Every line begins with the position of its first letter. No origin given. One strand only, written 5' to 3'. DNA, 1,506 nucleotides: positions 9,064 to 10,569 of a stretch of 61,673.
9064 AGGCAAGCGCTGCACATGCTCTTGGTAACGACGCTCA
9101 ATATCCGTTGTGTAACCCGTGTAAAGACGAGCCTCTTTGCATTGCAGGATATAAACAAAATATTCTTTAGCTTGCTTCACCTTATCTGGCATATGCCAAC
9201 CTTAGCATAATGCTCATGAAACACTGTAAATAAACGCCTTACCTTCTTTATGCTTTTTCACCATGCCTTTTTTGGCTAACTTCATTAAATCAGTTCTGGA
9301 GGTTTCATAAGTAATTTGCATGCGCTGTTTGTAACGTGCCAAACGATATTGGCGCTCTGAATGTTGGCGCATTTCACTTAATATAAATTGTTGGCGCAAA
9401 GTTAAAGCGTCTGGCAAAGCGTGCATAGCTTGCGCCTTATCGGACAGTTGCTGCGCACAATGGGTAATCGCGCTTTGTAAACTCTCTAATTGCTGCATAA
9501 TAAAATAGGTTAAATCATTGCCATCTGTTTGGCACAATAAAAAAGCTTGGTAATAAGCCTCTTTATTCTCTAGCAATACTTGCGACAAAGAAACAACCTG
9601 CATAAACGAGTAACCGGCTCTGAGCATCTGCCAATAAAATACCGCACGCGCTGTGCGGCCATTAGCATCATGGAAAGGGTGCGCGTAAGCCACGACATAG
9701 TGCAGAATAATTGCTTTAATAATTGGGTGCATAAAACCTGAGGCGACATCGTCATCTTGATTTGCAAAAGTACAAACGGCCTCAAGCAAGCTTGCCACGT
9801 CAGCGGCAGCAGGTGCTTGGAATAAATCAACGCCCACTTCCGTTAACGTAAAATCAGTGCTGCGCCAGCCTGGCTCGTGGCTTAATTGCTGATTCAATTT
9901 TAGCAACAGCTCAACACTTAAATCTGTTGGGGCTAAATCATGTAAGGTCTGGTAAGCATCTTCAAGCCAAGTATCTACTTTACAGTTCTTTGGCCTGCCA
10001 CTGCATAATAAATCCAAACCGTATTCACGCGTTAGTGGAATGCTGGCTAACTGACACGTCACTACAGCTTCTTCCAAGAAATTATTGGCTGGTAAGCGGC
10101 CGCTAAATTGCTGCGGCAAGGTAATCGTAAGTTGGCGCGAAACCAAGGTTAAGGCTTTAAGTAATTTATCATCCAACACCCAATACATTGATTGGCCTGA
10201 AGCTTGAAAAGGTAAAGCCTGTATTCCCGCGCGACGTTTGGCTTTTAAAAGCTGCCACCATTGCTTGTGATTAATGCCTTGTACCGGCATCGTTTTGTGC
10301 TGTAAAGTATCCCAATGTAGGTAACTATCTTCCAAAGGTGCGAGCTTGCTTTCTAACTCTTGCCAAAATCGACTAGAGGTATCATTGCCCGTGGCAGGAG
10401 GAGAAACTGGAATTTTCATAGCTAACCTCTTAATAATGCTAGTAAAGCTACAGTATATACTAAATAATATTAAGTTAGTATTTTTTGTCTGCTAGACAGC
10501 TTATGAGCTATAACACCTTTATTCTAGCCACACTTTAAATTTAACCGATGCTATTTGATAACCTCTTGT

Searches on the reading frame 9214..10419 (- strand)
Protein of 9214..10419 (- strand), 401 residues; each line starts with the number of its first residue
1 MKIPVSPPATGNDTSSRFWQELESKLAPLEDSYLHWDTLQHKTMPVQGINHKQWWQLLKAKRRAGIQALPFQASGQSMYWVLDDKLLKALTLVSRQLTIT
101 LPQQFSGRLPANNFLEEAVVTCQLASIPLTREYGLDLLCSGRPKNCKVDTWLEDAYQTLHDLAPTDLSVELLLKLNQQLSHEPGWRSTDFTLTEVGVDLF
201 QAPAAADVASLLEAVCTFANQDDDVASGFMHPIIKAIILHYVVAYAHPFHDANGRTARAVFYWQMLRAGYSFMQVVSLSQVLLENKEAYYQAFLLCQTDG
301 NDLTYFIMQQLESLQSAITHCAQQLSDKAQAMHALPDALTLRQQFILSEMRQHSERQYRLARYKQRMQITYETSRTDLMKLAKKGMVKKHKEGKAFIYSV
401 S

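Call 14: search_protein_families(library=pfam, max_evalue=0.001, proteins=[window:9214-10419:-])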
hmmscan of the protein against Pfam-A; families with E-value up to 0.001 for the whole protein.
window:9214-10419:- (401 aa): 2 families
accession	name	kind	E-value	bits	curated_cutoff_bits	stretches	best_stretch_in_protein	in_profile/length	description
PF02661.23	Fic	-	3.5e-13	50.6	24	1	167-264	2-92/93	Fic/DOC family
PF03965.22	Penicillinase_R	-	0.00012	22.9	22.6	1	362-399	26-63/115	Penicillinase repressor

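Call 46: search_protein_families(library=ncbifam, max_evalue=0.01, proteins=[window:9214-10419:-])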
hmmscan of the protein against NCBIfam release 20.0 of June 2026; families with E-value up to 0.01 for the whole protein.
window:9214-10419:- (401 aa): 5 families
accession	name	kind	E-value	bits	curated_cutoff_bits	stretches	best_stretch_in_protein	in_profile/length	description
NF046030.1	ProtAdlyltaseSoFic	equivalog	7e-12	45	550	1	211-394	162-342/361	protein adenylyltransferase Fic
NF041381.1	XopAC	subfamily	3.6e-07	29.2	450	1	168-270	305-416/451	XopAC/AvrAC family type III secretion system effector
TIGR02613.1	mob_myst_B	hypoth_equivalog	7.2e-05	22.8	124.4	1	167-292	49-168/186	mobile mystery protein B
TIGR02698.1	CopY_TcrY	equivalog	0.0015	18.8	121.95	1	363-399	28-64/130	CopY/TcrY family copper transport repressor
NF046029.1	ProtAdlyltaseNmFic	equivalog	0.0051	16.6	230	0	234-310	83-154/177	protein adenylyltransferase Fic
